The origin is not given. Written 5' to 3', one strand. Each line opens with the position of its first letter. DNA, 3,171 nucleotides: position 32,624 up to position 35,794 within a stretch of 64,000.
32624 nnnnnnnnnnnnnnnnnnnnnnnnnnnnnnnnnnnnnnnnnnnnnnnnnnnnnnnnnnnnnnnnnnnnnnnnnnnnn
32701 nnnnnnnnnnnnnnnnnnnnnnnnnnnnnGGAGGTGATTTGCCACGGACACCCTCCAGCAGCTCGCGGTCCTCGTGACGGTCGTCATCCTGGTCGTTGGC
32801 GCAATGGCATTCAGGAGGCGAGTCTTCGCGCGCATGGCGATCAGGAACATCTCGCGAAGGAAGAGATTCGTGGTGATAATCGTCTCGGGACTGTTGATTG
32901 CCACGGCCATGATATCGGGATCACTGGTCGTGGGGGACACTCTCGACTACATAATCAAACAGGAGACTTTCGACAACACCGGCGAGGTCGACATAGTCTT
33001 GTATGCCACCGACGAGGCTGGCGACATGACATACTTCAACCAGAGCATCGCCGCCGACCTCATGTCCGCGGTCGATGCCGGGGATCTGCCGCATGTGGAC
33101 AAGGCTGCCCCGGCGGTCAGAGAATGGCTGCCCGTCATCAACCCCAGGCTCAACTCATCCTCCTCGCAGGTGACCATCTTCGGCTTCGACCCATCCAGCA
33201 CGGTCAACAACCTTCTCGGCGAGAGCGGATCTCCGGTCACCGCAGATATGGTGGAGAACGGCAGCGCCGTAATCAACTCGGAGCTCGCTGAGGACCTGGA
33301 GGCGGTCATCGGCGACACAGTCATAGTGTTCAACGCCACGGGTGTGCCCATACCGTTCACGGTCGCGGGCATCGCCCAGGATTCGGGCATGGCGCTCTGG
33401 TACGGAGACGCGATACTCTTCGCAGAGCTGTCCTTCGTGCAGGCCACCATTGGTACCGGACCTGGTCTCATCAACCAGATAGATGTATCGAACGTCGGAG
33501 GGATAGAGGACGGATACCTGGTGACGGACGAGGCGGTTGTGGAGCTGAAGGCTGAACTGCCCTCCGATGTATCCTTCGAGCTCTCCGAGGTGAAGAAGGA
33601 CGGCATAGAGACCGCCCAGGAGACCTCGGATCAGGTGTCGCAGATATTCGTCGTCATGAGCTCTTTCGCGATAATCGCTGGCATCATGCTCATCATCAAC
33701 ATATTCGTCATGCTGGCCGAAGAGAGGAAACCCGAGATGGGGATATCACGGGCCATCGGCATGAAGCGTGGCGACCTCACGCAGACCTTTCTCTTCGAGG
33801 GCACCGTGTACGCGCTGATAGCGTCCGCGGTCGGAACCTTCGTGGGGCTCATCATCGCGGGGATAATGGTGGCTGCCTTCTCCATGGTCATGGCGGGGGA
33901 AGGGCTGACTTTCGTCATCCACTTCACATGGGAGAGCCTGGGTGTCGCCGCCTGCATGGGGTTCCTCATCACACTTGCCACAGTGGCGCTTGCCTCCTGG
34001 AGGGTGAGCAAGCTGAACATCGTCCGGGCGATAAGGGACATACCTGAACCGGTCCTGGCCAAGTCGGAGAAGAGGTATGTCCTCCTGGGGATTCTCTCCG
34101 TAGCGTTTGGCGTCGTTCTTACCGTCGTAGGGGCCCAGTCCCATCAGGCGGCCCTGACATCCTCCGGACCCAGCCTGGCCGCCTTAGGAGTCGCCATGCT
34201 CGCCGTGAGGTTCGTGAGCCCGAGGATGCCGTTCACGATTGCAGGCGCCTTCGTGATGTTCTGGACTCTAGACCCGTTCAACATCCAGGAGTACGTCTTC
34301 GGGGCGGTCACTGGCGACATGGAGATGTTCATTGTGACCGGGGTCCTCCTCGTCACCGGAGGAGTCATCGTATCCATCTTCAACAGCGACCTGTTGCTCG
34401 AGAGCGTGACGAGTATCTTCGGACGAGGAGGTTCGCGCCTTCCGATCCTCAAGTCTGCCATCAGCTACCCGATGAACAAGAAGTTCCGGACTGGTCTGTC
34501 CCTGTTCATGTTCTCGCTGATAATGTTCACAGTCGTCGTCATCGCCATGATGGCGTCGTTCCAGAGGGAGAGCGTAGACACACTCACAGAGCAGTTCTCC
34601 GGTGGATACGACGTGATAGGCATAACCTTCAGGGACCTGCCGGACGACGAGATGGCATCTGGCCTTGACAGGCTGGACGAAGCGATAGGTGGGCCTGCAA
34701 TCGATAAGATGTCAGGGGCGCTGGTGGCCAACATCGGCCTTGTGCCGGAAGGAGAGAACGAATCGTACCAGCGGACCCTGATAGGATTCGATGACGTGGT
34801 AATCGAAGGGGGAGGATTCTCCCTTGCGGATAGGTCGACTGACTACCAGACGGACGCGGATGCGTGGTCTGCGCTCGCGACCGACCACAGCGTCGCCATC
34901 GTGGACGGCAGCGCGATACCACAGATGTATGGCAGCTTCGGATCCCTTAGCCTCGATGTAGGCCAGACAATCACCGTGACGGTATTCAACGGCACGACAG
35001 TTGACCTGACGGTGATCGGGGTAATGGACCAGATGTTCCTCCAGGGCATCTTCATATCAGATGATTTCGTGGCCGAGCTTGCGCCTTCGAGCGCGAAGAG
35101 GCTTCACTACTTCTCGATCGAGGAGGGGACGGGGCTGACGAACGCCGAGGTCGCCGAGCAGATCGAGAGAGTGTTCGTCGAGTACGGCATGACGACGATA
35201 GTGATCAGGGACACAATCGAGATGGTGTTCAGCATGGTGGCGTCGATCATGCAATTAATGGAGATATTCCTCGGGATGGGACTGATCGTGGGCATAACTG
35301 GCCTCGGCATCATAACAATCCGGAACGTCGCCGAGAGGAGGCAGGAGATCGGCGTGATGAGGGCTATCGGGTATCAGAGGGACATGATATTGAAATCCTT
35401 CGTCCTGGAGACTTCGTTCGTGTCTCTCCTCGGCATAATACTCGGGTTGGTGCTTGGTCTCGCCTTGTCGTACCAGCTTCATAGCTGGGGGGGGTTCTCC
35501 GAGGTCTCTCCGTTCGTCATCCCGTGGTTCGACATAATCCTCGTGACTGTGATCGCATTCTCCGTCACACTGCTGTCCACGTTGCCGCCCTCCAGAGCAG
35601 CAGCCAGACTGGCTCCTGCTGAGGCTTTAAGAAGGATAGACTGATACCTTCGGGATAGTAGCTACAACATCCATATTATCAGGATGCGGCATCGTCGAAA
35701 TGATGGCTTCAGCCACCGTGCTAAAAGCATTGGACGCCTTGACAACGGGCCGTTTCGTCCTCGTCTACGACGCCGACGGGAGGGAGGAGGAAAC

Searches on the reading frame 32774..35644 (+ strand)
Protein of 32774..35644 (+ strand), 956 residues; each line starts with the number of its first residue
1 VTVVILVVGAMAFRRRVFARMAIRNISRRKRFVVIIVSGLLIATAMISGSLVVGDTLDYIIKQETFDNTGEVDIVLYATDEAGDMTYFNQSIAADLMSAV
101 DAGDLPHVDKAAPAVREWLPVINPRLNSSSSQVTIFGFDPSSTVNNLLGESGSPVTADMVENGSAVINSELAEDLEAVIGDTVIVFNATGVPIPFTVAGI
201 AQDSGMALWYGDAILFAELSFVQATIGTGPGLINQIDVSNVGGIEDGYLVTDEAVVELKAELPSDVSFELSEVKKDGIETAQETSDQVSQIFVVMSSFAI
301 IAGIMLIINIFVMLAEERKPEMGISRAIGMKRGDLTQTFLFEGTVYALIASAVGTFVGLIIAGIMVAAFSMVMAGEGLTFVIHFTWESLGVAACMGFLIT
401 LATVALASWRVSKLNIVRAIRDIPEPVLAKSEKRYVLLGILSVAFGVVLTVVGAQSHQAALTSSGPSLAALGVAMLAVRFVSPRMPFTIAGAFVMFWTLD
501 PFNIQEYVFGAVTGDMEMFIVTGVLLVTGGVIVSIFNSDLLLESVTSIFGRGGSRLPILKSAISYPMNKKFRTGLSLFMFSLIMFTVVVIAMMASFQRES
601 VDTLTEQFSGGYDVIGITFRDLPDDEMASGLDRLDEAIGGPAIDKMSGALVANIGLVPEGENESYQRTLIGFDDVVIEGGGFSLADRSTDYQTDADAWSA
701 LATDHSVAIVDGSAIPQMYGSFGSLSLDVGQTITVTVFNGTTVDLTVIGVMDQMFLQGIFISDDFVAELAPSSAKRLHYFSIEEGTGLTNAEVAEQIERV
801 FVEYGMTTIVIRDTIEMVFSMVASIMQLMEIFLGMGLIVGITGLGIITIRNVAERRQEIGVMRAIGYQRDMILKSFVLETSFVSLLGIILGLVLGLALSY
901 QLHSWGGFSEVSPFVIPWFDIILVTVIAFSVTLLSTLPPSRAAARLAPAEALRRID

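Call 22: search_protein_families(library=pfam, proteins=[window:32774-35644:+], max_evalue=0.00001)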
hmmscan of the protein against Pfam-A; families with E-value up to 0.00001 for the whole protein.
window:32774-35644:+ (956 aa): 2 families
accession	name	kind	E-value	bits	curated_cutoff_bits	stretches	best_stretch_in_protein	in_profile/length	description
PF02687.27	FtsX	-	2.1e-36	125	25.5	2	831-947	2-119/120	FtsX-like permease C-terminal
PF12704.14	MacB_PCD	-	5.8e-14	53.3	27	1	34-226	2-180/207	MacB-like periplasmic core domain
